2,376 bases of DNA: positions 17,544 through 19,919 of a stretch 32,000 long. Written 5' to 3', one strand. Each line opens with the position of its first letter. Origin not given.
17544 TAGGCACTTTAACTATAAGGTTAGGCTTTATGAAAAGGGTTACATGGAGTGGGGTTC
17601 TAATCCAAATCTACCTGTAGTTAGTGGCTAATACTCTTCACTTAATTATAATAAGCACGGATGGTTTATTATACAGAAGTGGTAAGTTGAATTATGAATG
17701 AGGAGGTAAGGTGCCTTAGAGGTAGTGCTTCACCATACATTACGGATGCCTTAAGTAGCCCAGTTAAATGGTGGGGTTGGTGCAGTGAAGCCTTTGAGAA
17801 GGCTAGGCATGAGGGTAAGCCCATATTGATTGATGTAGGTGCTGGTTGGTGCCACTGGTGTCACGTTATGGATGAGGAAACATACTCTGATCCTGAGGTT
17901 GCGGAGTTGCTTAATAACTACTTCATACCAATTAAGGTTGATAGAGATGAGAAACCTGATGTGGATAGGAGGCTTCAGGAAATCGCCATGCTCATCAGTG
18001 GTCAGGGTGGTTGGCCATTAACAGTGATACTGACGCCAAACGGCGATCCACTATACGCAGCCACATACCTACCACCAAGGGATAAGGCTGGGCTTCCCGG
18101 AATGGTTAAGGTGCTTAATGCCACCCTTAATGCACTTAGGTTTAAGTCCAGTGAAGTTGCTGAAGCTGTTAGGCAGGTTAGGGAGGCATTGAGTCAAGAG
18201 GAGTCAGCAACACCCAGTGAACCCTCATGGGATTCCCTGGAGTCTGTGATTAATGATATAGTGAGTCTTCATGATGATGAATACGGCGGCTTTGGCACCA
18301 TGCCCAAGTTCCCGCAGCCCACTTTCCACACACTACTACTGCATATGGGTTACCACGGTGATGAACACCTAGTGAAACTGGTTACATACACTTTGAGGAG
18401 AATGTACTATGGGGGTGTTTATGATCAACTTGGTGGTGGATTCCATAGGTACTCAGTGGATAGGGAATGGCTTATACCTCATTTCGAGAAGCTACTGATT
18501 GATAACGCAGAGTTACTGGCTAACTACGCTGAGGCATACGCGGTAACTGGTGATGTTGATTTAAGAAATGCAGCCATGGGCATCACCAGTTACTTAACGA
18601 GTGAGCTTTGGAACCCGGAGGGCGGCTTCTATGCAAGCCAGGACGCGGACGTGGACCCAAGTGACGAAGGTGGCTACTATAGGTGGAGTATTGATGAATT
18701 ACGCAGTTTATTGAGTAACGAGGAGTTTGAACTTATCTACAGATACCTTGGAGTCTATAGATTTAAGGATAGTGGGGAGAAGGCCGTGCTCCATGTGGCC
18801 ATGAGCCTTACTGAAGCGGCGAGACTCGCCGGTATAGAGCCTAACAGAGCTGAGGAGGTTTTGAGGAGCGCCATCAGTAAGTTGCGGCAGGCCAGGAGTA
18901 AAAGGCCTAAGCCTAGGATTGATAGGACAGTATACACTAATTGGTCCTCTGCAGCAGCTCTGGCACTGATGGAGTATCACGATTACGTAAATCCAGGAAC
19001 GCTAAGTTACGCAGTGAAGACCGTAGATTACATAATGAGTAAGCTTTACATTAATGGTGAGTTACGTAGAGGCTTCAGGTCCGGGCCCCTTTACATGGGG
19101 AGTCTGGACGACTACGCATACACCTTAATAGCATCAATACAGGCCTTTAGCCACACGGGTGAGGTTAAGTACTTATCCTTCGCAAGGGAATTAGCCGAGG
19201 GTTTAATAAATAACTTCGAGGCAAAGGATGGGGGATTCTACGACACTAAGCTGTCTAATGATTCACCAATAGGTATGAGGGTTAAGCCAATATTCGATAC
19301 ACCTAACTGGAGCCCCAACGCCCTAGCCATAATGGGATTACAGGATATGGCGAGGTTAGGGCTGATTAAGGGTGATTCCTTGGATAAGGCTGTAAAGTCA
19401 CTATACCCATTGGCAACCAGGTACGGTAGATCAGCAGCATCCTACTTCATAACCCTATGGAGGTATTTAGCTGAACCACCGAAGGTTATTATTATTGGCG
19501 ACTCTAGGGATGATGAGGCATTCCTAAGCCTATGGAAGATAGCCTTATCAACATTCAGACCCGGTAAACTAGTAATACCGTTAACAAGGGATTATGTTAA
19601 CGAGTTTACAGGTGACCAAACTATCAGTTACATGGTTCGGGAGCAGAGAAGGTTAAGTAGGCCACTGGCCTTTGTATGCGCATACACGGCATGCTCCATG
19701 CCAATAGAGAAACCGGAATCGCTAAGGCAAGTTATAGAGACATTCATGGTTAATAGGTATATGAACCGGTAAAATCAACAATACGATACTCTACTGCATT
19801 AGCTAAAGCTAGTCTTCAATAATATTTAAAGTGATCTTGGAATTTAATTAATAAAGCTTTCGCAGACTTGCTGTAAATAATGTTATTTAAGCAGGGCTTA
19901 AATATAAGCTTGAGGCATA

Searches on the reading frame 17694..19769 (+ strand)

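Call 10: search_protein_families(library=pfam, proteins=[window:17694-19769:+], max_evalue=0.01)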
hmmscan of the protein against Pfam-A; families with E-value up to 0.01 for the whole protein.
window:17694-19769:+ (692 aa): 3 families
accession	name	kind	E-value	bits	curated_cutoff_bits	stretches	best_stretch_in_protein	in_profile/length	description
PF03190.21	Thioredox_DsbH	-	2.7e-59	200.2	27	1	8-166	4-162/163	Protein of unknown function, DUF255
PF13899.12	Thioredoxin_7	-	6e-13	49.2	27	1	26-115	2-83/83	Thioredoxin-like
PF13098.12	Thioredoxin_2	-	0.00048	20.9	27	1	38-95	2-59/104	Thioredoxin-like domain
